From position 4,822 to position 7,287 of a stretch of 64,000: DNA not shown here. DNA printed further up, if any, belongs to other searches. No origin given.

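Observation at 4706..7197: GC-rich beta-helix gene with an IPTL-CTERM-like sorting tail, inserted beside the 16S gene behind a G10 tract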

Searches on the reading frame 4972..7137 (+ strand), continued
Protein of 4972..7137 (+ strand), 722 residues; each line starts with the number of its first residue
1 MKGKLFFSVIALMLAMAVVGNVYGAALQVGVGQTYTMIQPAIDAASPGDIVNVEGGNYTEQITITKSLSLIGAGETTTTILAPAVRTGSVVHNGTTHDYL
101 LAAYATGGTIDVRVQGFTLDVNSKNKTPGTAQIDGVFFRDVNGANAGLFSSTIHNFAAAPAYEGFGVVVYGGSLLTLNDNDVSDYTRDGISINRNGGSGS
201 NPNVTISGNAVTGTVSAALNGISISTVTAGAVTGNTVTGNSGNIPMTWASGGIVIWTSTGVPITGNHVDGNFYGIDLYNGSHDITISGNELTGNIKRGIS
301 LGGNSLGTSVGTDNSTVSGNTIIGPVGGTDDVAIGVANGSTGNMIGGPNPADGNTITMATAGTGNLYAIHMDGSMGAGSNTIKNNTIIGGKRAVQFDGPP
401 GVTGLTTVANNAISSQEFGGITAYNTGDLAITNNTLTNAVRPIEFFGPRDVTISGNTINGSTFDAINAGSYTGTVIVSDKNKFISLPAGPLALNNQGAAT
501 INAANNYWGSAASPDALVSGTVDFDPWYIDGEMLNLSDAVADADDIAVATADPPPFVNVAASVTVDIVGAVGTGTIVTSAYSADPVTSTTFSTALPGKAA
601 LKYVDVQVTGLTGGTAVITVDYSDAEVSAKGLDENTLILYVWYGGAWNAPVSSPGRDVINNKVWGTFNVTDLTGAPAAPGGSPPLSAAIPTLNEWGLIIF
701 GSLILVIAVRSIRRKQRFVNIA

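Call 43: list_cluster_members(proteins=[L006:18705-20315:+, L006:7917-9830:+, L006:14754-15356:+, L006:11730-12287:+, P0088, P0089, P0005, P0006, P0003])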
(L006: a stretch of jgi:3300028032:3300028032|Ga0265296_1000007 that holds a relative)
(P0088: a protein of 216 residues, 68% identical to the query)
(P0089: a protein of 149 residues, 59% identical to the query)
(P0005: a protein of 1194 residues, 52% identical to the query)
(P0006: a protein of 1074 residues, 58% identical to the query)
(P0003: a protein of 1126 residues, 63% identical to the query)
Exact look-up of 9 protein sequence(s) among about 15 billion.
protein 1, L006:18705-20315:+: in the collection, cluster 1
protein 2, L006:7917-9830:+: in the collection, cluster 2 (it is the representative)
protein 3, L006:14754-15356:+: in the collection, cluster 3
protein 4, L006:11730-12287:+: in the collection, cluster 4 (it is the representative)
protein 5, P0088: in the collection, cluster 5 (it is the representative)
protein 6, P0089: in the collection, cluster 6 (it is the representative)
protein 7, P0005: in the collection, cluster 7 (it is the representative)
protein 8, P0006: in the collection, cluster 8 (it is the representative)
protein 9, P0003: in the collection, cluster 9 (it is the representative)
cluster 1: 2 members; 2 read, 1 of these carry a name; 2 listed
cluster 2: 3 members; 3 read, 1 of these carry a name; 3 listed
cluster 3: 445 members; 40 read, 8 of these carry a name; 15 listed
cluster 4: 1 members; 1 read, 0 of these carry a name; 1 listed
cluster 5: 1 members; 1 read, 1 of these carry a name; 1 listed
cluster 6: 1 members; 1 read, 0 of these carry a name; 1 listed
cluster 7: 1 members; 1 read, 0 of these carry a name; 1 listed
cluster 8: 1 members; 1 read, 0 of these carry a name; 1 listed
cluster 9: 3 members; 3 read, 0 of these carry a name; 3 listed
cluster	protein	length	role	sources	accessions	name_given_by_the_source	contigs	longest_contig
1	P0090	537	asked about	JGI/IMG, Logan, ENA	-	-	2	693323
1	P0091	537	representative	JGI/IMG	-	arginyl-tRNA synthetase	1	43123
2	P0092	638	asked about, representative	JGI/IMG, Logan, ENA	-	-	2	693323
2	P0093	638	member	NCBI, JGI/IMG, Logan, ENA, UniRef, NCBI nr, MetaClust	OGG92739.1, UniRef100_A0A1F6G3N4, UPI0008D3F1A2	hypothetical protein A2609_01415 [Candidatus Kaiserbacteria bacterium RIFOXYD1_FULL_47_14] | AAA+ ATPase domain-containing protein n=1 Tax=Candidatus Kaiserbacteria bacterium ... | MAG: hypothetical protein A2609_01415 [Candidatus Kaiserbacteria bacterium ...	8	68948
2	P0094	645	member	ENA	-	-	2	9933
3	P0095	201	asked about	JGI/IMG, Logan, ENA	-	-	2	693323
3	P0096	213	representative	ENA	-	-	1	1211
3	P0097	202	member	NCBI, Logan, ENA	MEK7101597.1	MAG: transcription termination/antitermination protein NusG [Patescibacteria group ...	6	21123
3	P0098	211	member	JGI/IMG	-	transcriptional antiterminator NusG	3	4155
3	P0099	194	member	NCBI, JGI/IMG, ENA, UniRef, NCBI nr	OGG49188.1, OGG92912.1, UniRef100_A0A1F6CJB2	transcription termination/antitermination protein NusG [Candidatus Kaiserbacteria ... | Transcription termination/antitermination protein NusG n=1 Tax=Candidatus Kaiserbacteria ... | MAG: transcription termination/antitermination protein NusG [Candidatus Kaiserbacteria ...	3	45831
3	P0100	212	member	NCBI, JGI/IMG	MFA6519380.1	MAG: transcription termination/antitermination protein NusG [Candidatus Paceibacterota ... | transcriptional antiterminator NusG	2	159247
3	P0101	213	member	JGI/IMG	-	transcriptional antiterminator NusG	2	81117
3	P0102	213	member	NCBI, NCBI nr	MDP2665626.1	MAG: transcription termination/antitermination protein NusG [bacterium] | transcription termination/antitermination protein NusG [bacterium]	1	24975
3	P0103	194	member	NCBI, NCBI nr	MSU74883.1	transcription termination/antitermination factor NusG [Candidatus Kaiserbacteria ...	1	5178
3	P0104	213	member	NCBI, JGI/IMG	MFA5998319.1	MAG: transcription termination/antitermination protein NusG [Candidatus Paceibacterota ... | transcriptional antiterminator NusG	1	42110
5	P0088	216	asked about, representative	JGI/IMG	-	hypothetical protein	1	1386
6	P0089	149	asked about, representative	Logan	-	-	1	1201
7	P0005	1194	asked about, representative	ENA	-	-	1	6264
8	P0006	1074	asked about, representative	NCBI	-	-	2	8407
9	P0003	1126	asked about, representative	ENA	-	-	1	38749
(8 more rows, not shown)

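Call 51: search_solved_structures(query=window:4972-7137:+, max_evalue=0.01)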
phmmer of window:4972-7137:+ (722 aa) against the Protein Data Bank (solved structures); distinct sequences matched with E-value up to 0.01: 1.
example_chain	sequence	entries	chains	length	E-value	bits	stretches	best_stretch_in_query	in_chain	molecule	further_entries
7ase_I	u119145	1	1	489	0.0063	18.2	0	49-127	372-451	Eukaryotic translation initiation factor 3 (EIF-3) interacting protein, putative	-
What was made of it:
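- Closest known: Right-handed parallel beta-helix. Different: There is no significant sequence match to any solved structure (call 51).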

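Call 52: find_encoding_contigs(protein=P0005, flank=10000, max_places=3)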
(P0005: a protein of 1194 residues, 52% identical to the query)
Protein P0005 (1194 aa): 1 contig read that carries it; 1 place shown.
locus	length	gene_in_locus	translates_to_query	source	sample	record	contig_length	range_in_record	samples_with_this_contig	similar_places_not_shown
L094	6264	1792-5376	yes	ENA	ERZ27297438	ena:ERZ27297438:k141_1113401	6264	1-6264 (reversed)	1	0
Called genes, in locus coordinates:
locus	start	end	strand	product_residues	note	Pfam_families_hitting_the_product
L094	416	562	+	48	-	-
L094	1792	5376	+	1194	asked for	PF05048:NosD, PF13229:Beta_helix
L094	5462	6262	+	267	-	?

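Call 53: find_encoding_contigs(protein=P0006, flank=10000, max_places=3)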
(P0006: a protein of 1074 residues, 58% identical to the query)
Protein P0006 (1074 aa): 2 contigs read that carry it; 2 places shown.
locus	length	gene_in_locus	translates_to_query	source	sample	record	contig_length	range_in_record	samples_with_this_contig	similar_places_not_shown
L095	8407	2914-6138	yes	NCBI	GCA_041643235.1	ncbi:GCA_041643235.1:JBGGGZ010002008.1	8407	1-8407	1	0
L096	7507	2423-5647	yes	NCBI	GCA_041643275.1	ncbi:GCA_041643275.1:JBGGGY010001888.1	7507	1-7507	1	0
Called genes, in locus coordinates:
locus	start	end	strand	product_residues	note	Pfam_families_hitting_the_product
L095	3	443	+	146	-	?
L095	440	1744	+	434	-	PF00512:HisKA, PF02518:HATPase_c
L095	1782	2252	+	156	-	PF20274:cREC_REC (weak), PF03709:OKR_DC_1_N (faint), PF00072:Response_reg (weak)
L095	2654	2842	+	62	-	-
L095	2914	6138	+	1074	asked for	PF11999:Ice_binding, PF05048:NosD, PF13229:Beta_helix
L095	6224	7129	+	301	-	-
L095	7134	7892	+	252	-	PF00963:Cohesin (weak)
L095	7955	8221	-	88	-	-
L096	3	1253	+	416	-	?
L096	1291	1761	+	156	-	PF20274:cREC_REC (weak), PF03709:OKR_DC_1_N (faint), PF00072:Response_reg (weak)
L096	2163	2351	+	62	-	-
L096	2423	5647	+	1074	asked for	PF11999:Ice_binding, PF05048:NosD, PF13229:Beta_helix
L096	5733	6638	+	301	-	-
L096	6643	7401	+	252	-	PF00963:Cohesin (weak)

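Call 63: predict_structure(alignment_id=A5)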
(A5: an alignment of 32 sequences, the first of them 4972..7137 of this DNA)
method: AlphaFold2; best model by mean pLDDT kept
length: 722 residues; sequences in the alignment: 32
mean_pLDDT: 77.5   pTM: 0.73
mean pLDDT of the five models: 77.5, 77.2, 76.5, 76.0, 74.5
residues with pLDDT >= 90: 355; 70-90: 114; 50-70: 131; < 50: 122
segments of 3 or more residues with pLDDT < 50: 19-23, 533-605, 607-615, 670-694, 718-722
pLDDT, mean of each block of 10 residues (from residue 1): 64 61 60 88 96 96 98 97 96 95 96 99 96 98 97 95 95 97 97 77 97 90 94 97 66 95 98 93 98 94 67 96 89 93 96 97 95 89 98 90 91 97 89 96 88 92 87 82 76 65 71 59 62 42 31 34 38 39 35 35 46 51 65 58 56 55 55 38 34 54 78 58 41
secondary structure, 60 per line:
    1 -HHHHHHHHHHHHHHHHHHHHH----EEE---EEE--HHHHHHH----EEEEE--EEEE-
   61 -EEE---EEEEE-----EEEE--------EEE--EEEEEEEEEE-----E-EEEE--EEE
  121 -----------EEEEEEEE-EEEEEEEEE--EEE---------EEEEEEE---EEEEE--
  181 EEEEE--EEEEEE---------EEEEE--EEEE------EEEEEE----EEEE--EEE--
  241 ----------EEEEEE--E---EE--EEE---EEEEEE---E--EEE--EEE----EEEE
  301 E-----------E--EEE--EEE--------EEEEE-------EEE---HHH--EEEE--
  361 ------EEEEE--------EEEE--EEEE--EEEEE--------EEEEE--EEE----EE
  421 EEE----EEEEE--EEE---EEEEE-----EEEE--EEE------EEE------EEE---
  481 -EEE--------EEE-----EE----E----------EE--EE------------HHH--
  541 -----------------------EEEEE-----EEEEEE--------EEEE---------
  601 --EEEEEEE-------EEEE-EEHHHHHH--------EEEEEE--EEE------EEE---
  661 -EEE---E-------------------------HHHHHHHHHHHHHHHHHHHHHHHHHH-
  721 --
elements in order (helices of 4 or more, strands of 3 or more residues): H2-22 E27-29 E33-35 H38-44 E49-53 E56-59 E62-64 E68-72 E78-81 E90-92 E95-104 E112-115 E118-120 E132-139 E141-149 E152-154 E164-170 E174-178 E181-185 E188-193 E203-207 E210-213 E220-225 E230-233 E236-238 E251-256 E267-269 E273-278 E285-287 E290-292 E297-301 E316-318 E321-323 E332-336 E344-346 E355-358 E367-371 E380-383 E386-389 E392-396 E405-409 E412-414 E419-423 E428-432 E435-437 E441-445 E451-454 E457-459 E466-468 E475-477 E482-484 E493-495 E564-568 E574-579 E588-591 E603-609 E617-620 H624-629 E638-643 E646-648 E655-657 E662-664 H694-719
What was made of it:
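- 5050..6456 (+): Right-handed parallel beta-helix, residues about 27-495. The core residues 35-450 are closest to Dehalococcoidia-like, Chloroflexi-like and unassigned proteins. AlphaFold pLDDT is mostly above 90 here (call 63).
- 7036..7137 (+): IPTL-CTERM sorting tail: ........, a hydrophobic helix, then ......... Helix 694-719 in the model (call 63).
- On IPTL-CTERM sorting domain (TIGR04174 / PF18203): The model shows a helix at 694-719 (call 63).
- On Parallel beta-helix / CASH (PF13229, PF05048): The model has pLDDT above 90 over most of residues 30-480 (call 63).
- The AlphaFold model has a confident beta-helix over residues 27-495 and a terminal helix at 694-719 (call 63).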

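Call 66: fold_search(model_id=the predicted structure, library=pdb)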
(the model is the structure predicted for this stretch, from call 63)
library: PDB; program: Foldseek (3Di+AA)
matches with E <= 10: 371; with E <= 0.001: 107
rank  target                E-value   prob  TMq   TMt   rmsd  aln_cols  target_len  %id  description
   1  7dmk_A                2.0e-07  1.00  0.23  0.22  21.1       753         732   10  PL6 alginate lyase BcAlyPL6 (released 2021-10-06)
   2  7o77                  3.8e-07  1.00  0.25  0.25  20.7       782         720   12  Structure of the PL6 family alginate lyase Patl3640 from Pseudoalteromonas atlantica T6c (released 2021-07-28)
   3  5lw3                  8.6e-07  1.00  0.21  0.32  13.7       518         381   13  Azotobacter vinelandii Mannuronan C-5 epimerase AlgE6 A-module (released 2017-10-25)
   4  7dmk_B                9.0e-07  1.00  0.23  0.23  20.2       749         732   10  PL6 alginate lyase BcAlyPL6 (released 2021-10-06)
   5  8bwk_A                1.2e-06  1.00  0.23  0.23  21.8       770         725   10  Metagenomic derived PL6 alginate lyase (released 2023-12-20)
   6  2pyh_B                1.5e-06  1.00  0.26  0.44  10.1       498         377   15  Azotobacter vinelandii Mannuronan C-5 epimerase AlgE4 A-module complexed with mannuronan trisaccharide (released 2008-05-27)
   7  8bwk_B                1.9e-06  1.00  0.21  0.21  20.9       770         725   11  Metagenomic derived PL6 alginate lyase (released 2023-12-20)
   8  8bwk_D                2.1e-06  1.00  0.23  0.23  19.9       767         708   10  Metagenomic derived PL6 alginate lyase (released 2023-12-20)
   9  8bwk_C                2.8e-06  1.00  0.22  0.22  20.6       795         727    9  Metagenomic derived PL6 alginate lyase (released 2023-12-20)
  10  2pyh_A                3.3e-06  1.00  0.22  0.35  12.1       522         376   14  Azotobacter vinelandii Mannuronan C-5 epimerase AlgE4 A-module complexed with mannuronan trisaccharide (released 2008-05-27)
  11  2pyg_B                3.3e-06  1.00  0.18  0.27  13.2       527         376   13  Azotobacter vinelandii Mannuronan C-5 epimerase AlgE4 A-module (released 2008-05-27)
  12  2inu_A                3.6e-06  1.00  0.21  0.34  13.7       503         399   13  Crystal structure of Inulin fructotransferase in the absence of substrate (released 2006-12-26)
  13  7chu_A                4.5e-06  1.00  0.21  0.28  13.0       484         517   14  Geobacillus virus E2 - ORF18 (released 2021-04-14)
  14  2uve_A                5.2e-06  1.00  0.25  0.29  13.7       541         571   13  Structure of Yersinia enterocolitica Family 28 Exopolygalacturonase (released 2007-05-08)
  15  5gkd_A                5.7e-06  1.00  0.24  0.23  21.9       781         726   10  Structure of PL6 family alginate lyase AlyGC (released 2017-02-08)
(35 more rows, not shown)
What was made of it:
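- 5050..6456 (+): Foldseek matches to PL6 lyases, AlgE epimerases and tailspikes (call 66).
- On Parallel beta-helix / CASH (PF13229, PF05048): Foldseek hits support the fold (call 66).
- Foldseek matches polysaccharide lyases, epimerases and tailspikes at E 2e-7 to 1e-4 (call 66).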

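Call 75: search_protein_families(library=ncbifam, proteins=[L006:11730-12287:+, L006:12451-13098:+], max_evalue=0.01)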
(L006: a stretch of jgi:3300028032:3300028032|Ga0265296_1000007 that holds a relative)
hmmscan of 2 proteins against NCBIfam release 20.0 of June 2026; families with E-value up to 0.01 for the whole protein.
L006:11730-12287:+ (186 aa): 1 family
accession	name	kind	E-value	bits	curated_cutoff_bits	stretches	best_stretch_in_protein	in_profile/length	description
TIGR00636.1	PduO_Nterm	equivalog_domain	1.1e-38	132.6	108.45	1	3-182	1-168/171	cob(I)yrinic acid a,c-diamide adenosyltransferase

L006:12451-13098:+ (216 aa): 0 families

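Call 85: search_dna_similar(query=window:4972-7137:+, collection=plasmids, mode=protein, max_rows=8)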
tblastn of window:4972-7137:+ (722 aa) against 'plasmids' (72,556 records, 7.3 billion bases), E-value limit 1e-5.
Records with a match: 1; places in all: 1; records where one place covers at least 80% of the query: 0.
Best place of each record, by identity: 60-80% 1.
By first word of the organism name: Streptomyces 1.
By predicted mobility (MOB-suite, as given by PLSDB): mobilizable 1.
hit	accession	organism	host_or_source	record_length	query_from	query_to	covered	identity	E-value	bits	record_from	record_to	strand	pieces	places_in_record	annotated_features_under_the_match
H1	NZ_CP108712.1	Streptomyces sp. NBC_01001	-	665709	35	83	7%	61.2%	2e-6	59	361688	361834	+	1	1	right-handed parallel beta-helix repeat-containing protein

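Call 86: search_dna_similar(query=window:4972-7137:+, collection=phages, mode=protein, max_rows=8)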
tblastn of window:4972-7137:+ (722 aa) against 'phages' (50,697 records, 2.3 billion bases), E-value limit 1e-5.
No match.
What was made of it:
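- On Horizontally acquired genomic islet: There are no phage or plasmid relatives (calls 85, 86).
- Tried and rejected: No PDB sequence homologue was found (call 51), and no phage or plasmid relatives (calls 85, 86).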

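Call 88: find_encoding_contigs(protein=P0093, flank=6000, max_places=6)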
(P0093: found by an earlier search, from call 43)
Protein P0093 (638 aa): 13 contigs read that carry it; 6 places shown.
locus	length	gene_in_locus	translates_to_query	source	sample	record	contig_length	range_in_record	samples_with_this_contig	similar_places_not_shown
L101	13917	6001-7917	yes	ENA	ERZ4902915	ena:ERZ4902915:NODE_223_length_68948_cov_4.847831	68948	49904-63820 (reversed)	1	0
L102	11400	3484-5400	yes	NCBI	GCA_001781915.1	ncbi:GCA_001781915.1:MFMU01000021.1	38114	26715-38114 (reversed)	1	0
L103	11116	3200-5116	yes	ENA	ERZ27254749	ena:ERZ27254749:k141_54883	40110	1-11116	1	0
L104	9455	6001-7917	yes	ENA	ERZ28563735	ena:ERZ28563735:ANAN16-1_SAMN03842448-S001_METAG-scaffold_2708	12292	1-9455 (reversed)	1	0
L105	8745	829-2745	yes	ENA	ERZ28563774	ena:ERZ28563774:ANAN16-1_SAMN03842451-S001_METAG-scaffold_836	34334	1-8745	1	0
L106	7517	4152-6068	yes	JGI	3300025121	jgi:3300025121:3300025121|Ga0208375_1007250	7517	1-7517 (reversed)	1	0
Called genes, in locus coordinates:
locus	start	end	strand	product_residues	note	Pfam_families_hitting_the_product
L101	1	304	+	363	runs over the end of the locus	PF11104:PilM_2, PF06723:MreB_Mbl (faint), PF14450:FtsA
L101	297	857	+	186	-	-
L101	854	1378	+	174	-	-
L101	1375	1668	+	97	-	-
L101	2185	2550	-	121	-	-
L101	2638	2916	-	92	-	-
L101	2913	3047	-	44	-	-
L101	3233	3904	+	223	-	-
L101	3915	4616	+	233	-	PF00849:PseudoU_synth_2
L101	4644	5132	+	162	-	PF01245:Ribosomal_L19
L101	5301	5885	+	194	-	-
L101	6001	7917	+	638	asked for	PF00158:Sigma54_activat (faint), PF01078:Mg_chelatase (faint), PF05496:RuvB_N (faint), PF13191:AAA_16 (faint), PF07724:AAA_2, PF00004:AAA, PF07728:AAA_5 (weak), PF10431:ClpB_D2-small, +1 more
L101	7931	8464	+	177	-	PF01923:Cob_adeno_trans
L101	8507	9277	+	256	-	PF13649:Methyltransf_25, PF13847:Methyltransf_31, PF08241:Methyltransf_11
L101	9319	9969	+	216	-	-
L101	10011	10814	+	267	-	PF04402:SIMPL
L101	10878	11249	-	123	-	-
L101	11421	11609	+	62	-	PF00584:SecE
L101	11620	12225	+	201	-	PF02357:NusG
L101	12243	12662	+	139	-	PF03946:Ribosomal_L11_N, PF00298:Ribosomal_L11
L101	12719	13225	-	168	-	PF00186:DHFR_1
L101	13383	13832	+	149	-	PF11969:DcpS_C (weak)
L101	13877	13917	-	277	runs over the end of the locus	PF00303:Thymidylat_synt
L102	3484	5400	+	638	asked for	PF00158:Sigma54_activat (faint), PF01078:Mg_chelatase (faint), PF05496:RuvB_N (faint), PF13191:AAA_16 (faint), PF07724:AAA_2, PF00004:AAA, PF07728:AAA_5 (weak), PF10431:ClpB_D2-small, +1 more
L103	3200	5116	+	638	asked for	PF00158:Sigma54_activat (faint), PF01078:Mg_chelatase (faint), PF05496:RuvB_N (faint), PF13191:AAA_16 (faint), PF07724:AAA_2, PF00004:AAA, PF07728:AAA_5 (weak), PF10431:ClpB_D2-small, +1 more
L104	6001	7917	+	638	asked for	PF00158:Sigma54_activat (faint), PF01078:Mg_chelatase (faint), PF05496:RuvB_N (faint), PF13191:AAA_16 (faint), PF07724:AAA_2, PF00004:AAA, PF07728:AAA_5 (weak), PF10431:ClpB_D2-small, +1 more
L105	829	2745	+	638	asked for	PF00158:Sigma54_activat (faint), PF01078:Mg_chelatase (faint), PF05496:RuvB_N (faint), PF13191:AAA_16 (faint), PF07724:AAA_2, PF00004:AAA, PF07728:AAA_5 (weak), PF10431:ClpB_D2-small, +1 more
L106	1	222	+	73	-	?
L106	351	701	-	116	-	-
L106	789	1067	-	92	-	-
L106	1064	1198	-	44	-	-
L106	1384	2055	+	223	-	-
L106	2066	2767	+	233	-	PF00849:PseudoU_synth_2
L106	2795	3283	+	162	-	PF01245:Ribosomal_L19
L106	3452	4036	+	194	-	-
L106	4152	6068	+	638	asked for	PF00158:Sigma54_activat (faint), PF01078:Mg_chelatase (faint), PF05496:RuvB_N (faint), PF13191:AAA_16 (faint), PF07724:AAA_2, PF00004:AAA, PF07728:AAA_5 (weak), PF10431:ClpB_D2-small, +1 more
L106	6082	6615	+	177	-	PF01923:Cob_adeno_trans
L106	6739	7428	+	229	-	PF13847:Methyltransf_31, PF08241:Methyltransf_11, PF13649:Methyltransf_25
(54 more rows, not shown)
